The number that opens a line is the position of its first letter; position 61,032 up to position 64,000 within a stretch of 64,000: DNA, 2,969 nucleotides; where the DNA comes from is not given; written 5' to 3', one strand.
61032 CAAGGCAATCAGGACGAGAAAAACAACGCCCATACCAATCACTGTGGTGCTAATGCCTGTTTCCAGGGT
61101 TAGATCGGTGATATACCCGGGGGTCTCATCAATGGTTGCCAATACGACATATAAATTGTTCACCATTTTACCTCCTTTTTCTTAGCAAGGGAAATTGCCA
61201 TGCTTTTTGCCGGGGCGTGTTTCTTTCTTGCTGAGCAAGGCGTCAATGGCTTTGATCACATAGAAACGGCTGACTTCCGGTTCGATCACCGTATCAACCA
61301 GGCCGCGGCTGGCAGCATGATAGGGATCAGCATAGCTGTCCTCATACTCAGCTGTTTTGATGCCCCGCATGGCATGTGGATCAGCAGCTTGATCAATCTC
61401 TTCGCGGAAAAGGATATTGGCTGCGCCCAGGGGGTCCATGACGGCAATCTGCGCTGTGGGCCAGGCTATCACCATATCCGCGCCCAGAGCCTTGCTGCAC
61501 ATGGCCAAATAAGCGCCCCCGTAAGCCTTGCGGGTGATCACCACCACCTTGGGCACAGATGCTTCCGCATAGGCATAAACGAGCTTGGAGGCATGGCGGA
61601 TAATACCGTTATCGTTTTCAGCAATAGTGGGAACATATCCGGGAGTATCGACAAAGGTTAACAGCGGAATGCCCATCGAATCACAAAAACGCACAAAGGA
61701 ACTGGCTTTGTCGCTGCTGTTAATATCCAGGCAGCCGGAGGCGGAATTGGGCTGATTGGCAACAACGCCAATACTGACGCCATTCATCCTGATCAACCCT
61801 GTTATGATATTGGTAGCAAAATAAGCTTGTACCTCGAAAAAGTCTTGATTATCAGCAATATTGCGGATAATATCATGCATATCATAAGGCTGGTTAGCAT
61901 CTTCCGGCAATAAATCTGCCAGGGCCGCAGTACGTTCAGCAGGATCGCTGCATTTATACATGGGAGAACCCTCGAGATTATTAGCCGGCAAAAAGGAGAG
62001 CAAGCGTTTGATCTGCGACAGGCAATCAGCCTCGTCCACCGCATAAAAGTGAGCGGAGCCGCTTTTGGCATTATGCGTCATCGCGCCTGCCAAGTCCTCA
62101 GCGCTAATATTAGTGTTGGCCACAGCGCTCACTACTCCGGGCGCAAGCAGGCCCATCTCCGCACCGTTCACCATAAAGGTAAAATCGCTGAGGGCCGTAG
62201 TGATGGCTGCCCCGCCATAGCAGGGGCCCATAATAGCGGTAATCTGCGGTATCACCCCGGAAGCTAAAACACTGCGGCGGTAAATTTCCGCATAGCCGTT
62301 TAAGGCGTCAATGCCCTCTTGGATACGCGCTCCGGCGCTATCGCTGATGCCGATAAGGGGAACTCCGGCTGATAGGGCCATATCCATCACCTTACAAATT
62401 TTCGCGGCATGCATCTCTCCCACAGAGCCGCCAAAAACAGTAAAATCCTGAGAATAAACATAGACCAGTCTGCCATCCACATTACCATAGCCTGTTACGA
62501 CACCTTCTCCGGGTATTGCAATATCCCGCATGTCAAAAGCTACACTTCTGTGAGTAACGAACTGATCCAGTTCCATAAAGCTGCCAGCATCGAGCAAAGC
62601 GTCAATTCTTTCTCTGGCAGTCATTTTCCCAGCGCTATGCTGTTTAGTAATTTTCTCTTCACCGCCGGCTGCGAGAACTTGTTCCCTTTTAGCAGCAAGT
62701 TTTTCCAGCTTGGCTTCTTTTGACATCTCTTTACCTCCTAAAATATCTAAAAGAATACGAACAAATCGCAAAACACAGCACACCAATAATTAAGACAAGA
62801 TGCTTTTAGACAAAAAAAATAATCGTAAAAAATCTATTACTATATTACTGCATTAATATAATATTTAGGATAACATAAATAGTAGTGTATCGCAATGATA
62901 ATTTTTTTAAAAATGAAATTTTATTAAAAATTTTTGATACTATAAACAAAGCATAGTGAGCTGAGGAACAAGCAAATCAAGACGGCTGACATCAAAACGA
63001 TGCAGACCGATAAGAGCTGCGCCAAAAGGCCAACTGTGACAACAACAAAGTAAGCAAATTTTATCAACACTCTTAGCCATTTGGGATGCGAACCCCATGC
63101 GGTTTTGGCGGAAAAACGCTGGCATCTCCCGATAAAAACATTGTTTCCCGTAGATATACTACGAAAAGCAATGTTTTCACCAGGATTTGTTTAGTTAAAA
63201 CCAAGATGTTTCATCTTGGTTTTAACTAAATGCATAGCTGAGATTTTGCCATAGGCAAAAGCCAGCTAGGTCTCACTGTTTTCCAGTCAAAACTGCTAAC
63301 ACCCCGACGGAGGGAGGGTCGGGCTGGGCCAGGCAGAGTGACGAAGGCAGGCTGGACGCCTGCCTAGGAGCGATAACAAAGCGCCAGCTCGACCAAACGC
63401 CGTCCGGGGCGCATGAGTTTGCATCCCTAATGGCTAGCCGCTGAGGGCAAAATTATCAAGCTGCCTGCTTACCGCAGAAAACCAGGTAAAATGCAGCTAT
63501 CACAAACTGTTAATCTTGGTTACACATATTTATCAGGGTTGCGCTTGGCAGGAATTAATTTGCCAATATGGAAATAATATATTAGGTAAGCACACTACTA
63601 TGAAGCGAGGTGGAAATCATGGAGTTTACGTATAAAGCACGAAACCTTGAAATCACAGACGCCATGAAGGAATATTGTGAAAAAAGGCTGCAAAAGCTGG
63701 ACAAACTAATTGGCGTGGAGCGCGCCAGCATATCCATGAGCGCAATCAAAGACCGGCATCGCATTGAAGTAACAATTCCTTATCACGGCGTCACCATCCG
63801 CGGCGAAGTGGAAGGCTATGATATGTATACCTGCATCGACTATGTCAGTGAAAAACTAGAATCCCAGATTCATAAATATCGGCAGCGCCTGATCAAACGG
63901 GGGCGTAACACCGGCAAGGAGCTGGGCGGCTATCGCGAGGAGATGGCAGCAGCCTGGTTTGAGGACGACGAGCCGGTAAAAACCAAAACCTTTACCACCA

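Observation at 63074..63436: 363-nt multi-branched palindromic element between mmdA and hpf/raiA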

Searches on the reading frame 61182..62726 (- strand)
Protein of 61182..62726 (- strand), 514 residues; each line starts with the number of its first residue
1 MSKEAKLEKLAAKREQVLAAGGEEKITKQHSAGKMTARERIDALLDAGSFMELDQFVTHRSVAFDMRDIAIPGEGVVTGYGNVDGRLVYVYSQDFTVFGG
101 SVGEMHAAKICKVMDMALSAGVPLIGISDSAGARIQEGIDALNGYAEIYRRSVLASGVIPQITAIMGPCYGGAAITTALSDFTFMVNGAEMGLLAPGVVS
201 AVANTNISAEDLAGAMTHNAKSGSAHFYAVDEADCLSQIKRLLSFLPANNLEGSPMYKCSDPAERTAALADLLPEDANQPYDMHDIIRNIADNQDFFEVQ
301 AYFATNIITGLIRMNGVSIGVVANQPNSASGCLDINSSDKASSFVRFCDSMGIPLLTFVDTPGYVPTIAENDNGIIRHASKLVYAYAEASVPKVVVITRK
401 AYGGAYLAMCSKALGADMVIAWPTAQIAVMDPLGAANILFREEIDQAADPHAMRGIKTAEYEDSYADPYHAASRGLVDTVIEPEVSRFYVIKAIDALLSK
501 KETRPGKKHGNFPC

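Call 9: find_encoding_contigs(protein=window:61182-62726:-, flank=6000, max_places=10)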
Protein window:61182-62726:- (514 aa): 1 contig read that carries it; 1 place shown.
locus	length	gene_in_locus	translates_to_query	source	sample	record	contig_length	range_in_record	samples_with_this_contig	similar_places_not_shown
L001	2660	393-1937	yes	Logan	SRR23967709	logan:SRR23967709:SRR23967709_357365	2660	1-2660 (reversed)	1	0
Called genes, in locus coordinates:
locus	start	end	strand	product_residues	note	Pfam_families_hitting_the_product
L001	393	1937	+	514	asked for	PF01039:Carboxyl_trans, PF06833:MdcE (faint), PF03255:ACCA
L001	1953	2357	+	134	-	PF04277:OAD_gamma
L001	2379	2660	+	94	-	?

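Call 27: find_homologous_proteins(query=window:61182-62726:-, max_evalue=1e-100)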
Query window:61182-62726:- (514 aa): 8000 proteins with E <= 1e-100 among 8000 candidates; the best 120 are listed.
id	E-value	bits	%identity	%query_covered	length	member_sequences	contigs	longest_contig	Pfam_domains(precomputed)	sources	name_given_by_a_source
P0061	0.0e+0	1143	100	100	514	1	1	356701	PF01039.28,PF06833.17,PF03255.20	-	-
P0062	3.3e-273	925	79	100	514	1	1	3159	PF01039.28,PF06833.17,PF03255.20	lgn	-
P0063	3.2e-244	830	69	100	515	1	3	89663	PF01039.28,PF06833.17,PF03255.20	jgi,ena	-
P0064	8.5e-244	828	69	100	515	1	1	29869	PF01039.28,PF06833.17,PF03255.20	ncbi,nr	ncbi:MAG: carboxyl transferase domain-containing protein [Bacillota bacterium]|nr:carboxyl transfera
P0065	1.5e-242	824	68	100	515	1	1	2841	PF01039.28,PF06833.17,PF03255.20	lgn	-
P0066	1.6e-242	824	68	100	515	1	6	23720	PF01039.28,PF06833.17,PF03255.20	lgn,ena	-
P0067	1.8e-242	824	68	100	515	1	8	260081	PF01039.28,PF06833.17,PF03255.20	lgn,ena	-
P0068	2.3e-242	823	68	100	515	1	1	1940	PF01039.28,PF06833.17,PF03255.20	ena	-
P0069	3.4e-242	823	68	100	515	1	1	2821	PF01039.28,PF06833.17,PF03255.20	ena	-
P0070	7.4e-242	822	68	100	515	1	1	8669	PF01039.28,PF06833.17,PF03255.20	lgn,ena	-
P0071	1.1e-241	821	69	100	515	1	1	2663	PF01039.28,PF06833.17,PF03255.20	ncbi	-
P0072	4.7e-239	813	69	100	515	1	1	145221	PF01039.28,PF03255.20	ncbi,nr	ncbi:MAG: carboxyl transferase domain-containing protein [Bacillota bacterium]|nr:carboxyl transfera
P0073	1.5e-238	811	68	100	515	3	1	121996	PF01039.28,PF03255.20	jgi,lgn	-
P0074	3.3e-237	806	68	100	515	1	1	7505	PF01039.28,PF06833.17,PF03255.20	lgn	-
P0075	4.2e-237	806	68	100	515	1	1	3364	PF01039.28,PF06833.17,PF03255.20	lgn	-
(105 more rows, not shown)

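Call 28: find_encoding_contigs(protein=P0062, flank=4000, max_places=5)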
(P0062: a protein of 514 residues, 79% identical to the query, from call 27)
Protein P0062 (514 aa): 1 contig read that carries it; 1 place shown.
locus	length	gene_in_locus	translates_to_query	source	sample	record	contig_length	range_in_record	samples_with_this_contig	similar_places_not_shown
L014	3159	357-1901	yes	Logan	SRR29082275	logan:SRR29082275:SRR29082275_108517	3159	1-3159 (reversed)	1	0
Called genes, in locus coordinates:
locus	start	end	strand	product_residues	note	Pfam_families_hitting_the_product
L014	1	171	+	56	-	?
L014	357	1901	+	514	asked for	PF01039:Carboxyl_trans, PF03255:ACCA, PF06833:MdcE (weak)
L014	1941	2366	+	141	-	PF04277:OAD_gamma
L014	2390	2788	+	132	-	-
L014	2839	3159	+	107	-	?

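Call 58: find_encoding_contigs(protein=P0067, flank=5000, max_places=3)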
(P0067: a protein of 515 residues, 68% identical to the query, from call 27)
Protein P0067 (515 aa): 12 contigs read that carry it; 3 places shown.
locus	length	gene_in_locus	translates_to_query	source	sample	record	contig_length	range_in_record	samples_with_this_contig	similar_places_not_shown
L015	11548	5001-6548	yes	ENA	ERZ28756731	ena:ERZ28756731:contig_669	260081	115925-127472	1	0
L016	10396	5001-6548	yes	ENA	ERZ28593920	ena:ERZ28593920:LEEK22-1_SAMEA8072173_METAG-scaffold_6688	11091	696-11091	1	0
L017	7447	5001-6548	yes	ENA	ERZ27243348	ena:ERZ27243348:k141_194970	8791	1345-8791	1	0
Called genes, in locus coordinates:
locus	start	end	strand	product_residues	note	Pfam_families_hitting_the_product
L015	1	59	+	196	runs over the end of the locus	PF00475:IGPD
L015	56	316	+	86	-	-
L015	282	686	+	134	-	PF00117:GATase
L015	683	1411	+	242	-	PF00977:His_biosynth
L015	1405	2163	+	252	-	PF00977:His_biosynth, PF01207:Dus (faint), PF03060:NMO (faint), PF02581:TMP-TENI (faint)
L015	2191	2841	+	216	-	PF01502:PRA-CH, PF01503:PRA-PH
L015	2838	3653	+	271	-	PF02811:PHP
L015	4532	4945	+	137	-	PF00903:Glyoxalase, PF13468:Glyoxalase_3, PF13669:Glyoxalase_4, PF18029:Glyoxalase_6 (weak)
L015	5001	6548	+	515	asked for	PF01039:Carboxyl_trans, PF03255:ACCA, PF06833:MdcE (weak)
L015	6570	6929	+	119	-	-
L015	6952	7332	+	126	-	-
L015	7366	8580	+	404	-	PF03977:OAD_beta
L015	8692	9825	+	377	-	PF00929:RNase_T, PF16473:Rv2179c-like (faint), PF00270:DEAD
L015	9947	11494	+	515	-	PF13307:Helicase_C_2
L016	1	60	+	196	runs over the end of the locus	PF00475:IGPD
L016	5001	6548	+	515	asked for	PF01039:Carboxyl_trans, PF03255:ACCA, PF06833:MdcE (weak)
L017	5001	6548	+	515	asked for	PF01039:Carboxyl_trans, PF03255:ACCA, PF06833:MdcE (weak)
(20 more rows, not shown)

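Call 59: find_encoding_contigs(protein=P0064, flank=5000, max_places=2)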
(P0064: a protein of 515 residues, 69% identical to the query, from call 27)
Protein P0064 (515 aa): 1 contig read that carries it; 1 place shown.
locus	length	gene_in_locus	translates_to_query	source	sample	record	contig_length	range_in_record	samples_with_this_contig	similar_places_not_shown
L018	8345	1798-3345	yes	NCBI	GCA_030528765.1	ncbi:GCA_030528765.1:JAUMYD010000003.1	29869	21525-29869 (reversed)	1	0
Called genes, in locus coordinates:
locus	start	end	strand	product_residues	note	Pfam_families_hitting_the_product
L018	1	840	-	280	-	PF00916:Sulfate_transp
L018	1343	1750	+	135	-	PF00903:Glyoxalase, PF13468:Glyoxalase_3, PF13669:Glyoxalase_4, PF18029:Glyoxalase_6 (weak)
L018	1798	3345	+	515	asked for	PF01039:Carboxyl_trans, PF03255:ACCA, PF06833:MdcE (weak)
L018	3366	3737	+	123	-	PF04277:OAD_gamma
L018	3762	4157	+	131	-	-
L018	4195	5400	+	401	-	PF03977:OAD_beta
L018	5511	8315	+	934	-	PF00929:RNase_T, PF00270:DEAD, PF13307:Helicase_C_2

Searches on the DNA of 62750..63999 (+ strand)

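Call 4: search_rna_families(source=window, start=62750, end=63650, threshold=evalue, max_evalue=10, show_alignments=3)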
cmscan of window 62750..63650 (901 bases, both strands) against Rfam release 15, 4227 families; matches with E-value up to 10: 18.
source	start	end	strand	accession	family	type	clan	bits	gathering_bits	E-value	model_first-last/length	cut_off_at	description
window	63193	63227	+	RF03119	dCoV-5UTR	Cis-reg;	CL00116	25.6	102.9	0.0042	7-40/294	no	Deltacoronavirus 5'UTR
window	62890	62975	+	RF01428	snoR128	Gene; snRNA; snoRNA; CD-box;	-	22.9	40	1.3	1-91/91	no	small nucleolar RNA snoR128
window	63186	63234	-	RF03642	MIR5743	Gene; miRNA;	-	21.5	111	0.28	1-81/81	no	MIR5743 microRNA precursor family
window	63190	63230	-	RF04156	MIR2670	Gene; miRNA;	-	21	117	0.063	1-200/200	no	MIR2670 microRNA precursor family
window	63188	63233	+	RF00661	mir-31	Gene; miRNA;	CL00133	20.9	51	0.075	1-83/83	no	mir-31 microRNA precursor family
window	63190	63230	+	RF03729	mir-2363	Gene; miRNA;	-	20.4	90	0.75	1-72/72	no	mir-2363 microRNA precursor family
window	63190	63230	-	RF03729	mir-2363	Gene; miRNA;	-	20.2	90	0.8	1-72/72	no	mir-2363 microRNA precursor family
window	63190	63230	-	RF04134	MIR7504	Gene; miRNA;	-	20.2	83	1.2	1-124/124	no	MIR7504 microRNA precursor family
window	63118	63202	+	RF00739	MIR476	Gene; miRNA;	-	19.1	80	1.7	1-92/92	no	MIR476 microRNA precursor family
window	63316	63449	+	RF02247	Six3os1_2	Gene; lncRNA;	-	18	80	0.97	1-217/217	no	Six3os1 conserved region 2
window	63184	63238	+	RF03277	mir-5886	Gene; miRNA;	-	18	85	2.5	1-89/89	no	mir-5886 microRNA precursor family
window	63190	63230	+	RF04209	MIR7533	Gene; miRNA;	-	17.6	230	0.68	1-249/249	no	MIR7533 microRNA precursor family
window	63191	63229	-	RF00941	mir-434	Gene; miRNA;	-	17.5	100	2.9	22-59/81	no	mir-434 microRNA precursor family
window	63185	63235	+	RF04213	MIR7807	Gene; miRNA;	-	17.3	90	1.8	1-134/134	no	MIR7807 microRNA precursor family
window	63191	63230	+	RF03344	mir-5365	Gene; miRNA;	-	16.7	70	2.8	1-78/78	no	mir-5365 microRNA precursor family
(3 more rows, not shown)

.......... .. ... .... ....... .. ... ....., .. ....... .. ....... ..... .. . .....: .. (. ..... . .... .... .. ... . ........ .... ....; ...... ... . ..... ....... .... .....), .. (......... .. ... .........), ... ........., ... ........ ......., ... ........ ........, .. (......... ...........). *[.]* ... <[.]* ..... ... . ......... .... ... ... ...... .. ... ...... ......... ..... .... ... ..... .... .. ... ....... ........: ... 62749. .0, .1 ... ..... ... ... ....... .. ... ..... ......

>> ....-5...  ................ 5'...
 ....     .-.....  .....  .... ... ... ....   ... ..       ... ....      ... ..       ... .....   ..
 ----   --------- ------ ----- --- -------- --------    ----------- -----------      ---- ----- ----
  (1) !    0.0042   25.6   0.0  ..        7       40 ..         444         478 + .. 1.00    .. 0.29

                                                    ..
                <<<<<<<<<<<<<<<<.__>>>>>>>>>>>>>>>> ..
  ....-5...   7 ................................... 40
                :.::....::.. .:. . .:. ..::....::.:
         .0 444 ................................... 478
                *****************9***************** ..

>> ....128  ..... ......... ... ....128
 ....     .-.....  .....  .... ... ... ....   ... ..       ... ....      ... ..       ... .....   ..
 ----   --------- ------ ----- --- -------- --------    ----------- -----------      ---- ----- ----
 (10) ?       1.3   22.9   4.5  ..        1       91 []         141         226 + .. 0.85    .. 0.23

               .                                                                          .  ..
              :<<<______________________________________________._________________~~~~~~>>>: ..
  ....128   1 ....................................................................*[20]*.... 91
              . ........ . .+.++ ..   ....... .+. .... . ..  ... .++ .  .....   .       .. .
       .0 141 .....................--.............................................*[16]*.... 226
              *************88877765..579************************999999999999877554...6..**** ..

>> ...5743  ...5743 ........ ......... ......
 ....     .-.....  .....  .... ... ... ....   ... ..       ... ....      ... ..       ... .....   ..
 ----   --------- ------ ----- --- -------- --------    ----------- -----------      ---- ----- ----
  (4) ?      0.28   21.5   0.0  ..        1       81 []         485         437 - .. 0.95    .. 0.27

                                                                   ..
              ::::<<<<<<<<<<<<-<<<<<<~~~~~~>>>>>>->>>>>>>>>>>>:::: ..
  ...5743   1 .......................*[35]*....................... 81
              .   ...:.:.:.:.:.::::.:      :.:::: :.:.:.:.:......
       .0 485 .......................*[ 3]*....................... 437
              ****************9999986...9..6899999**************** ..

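Call 10: search_dna_similar(query=window:63060-63510:+, collection=plasmids, mode=distant, max_evalue=0.01)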
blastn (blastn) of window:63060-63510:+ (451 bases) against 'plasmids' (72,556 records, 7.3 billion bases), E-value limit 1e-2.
No match.

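Call 11: search_dna_similar(query=window:63060-63510:+, collection=phages, mode=distant, max_evalue=0.01)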
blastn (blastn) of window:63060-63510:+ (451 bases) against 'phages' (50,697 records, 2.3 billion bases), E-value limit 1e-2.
No match.

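Call 34: search_rna_families(sources=[L003, L004, L005, L011, L014, L009], threshold=gathering)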
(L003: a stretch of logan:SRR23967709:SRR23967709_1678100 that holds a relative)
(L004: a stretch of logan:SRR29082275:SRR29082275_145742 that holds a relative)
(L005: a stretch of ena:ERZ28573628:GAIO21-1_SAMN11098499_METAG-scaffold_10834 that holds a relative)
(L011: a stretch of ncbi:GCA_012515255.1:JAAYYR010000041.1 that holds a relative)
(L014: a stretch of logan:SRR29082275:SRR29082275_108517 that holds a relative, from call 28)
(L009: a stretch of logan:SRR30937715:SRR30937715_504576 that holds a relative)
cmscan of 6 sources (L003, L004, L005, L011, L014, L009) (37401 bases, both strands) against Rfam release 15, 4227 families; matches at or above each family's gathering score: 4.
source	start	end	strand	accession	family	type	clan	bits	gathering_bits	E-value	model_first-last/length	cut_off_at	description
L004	8879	9045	+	RF01854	Bacteria_large_SRP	Gene;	CL00003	86.8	60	6.6e-12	1-164/256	3'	Bacterial large signal recognition particle RNA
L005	6592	6662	-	RF00005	tRNA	Gene; tRNA;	CL00001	68.6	29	4.3e-13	1-71/71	no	tRNA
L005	6502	6575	-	RF00005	tRNA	Gene; tRNA;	CL00001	65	29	4.4e-12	1-71/71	no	tRNA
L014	1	43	-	RF00005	tRNA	Gene; tRNA;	CL00001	29.7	29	0.023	1-42/71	3'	tRNA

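Call 63: search_dna_similar(query=window:63070-63105:+, collection=plasmids, mode=distant, max_evalue=10, max_rows=15)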
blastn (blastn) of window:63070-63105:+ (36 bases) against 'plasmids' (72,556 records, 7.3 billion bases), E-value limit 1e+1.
No match.
